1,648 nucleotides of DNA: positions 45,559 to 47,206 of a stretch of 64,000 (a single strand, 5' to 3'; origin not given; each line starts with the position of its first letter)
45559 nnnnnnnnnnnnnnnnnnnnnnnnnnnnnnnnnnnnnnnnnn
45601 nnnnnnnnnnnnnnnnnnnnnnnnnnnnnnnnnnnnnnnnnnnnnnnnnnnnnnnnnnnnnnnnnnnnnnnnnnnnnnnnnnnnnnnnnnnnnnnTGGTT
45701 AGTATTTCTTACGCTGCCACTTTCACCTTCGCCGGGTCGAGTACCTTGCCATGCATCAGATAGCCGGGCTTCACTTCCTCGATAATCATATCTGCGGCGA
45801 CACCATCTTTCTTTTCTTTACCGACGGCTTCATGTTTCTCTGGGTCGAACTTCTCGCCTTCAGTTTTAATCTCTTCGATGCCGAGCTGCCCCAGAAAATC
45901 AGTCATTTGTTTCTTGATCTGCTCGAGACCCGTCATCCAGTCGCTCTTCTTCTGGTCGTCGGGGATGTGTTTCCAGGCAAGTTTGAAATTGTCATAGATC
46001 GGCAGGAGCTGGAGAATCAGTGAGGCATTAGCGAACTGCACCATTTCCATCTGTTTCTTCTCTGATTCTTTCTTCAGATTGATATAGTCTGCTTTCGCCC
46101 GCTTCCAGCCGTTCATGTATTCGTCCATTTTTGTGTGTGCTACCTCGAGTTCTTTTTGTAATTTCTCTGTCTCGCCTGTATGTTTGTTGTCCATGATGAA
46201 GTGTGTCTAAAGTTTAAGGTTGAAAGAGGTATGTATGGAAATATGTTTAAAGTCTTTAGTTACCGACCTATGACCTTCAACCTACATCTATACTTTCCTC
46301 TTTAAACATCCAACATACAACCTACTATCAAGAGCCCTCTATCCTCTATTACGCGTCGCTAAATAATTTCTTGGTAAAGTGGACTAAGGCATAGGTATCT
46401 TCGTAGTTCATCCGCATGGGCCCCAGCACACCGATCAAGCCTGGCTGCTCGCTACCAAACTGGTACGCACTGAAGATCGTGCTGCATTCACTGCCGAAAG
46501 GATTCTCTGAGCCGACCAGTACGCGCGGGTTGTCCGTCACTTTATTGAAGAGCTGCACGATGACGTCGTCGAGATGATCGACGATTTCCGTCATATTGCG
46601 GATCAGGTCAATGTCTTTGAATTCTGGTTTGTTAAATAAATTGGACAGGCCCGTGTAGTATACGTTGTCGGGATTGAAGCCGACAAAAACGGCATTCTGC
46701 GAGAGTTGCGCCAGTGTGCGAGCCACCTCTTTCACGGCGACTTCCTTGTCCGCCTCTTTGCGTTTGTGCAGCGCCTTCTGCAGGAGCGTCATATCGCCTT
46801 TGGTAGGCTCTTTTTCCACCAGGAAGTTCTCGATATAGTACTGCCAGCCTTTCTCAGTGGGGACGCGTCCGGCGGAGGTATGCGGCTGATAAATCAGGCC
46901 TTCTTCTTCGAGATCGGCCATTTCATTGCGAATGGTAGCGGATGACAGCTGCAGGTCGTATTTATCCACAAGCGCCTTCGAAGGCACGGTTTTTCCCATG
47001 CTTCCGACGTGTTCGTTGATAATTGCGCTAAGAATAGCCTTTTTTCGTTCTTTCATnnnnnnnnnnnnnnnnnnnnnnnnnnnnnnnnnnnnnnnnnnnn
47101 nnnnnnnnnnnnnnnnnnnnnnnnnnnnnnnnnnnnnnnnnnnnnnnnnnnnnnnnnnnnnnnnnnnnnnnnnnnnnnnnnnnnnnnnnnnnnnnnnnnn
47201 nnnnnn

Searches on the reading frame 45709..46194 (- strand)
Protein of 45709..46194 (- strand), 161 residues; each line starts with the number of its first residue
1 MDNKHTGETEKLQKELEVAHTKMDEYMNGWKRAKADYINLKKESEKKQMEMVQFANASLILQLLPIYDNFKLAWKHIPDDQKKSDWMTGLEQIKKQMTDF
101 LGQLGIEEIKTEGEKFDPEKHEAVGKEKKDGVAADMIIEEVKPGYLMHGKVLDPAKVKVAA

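Call 40: search_protein_families(library=pfam, proteins=[window:45709-46194:-], max_evalue=0.001)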
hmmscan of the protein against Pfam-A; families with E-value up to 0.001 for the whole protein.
window:45709-46194:- (161 aa): 1 family
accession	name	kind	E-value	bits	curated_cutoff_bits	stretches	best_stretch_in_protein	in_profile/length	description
PF01025.24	GrpE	-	1.5e-42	145.5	25.8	1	4-160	8-164/165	GrpE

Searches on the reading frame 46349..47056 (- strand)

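Call 40: search_protein_families(library=pfam, proteins=[window:46349-47056:-], max_evalue=0.001)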
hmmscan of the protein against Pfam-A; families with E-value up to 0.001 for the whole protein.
window:46349-47056:- (235 aa): 1 family
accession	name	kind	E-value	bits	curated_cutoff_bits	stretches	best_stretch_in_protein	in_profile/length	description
PF01628.27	HrcA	-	1.5e-20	74.5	22.2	1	92-220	95-213/215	HrcA protein C terminal domain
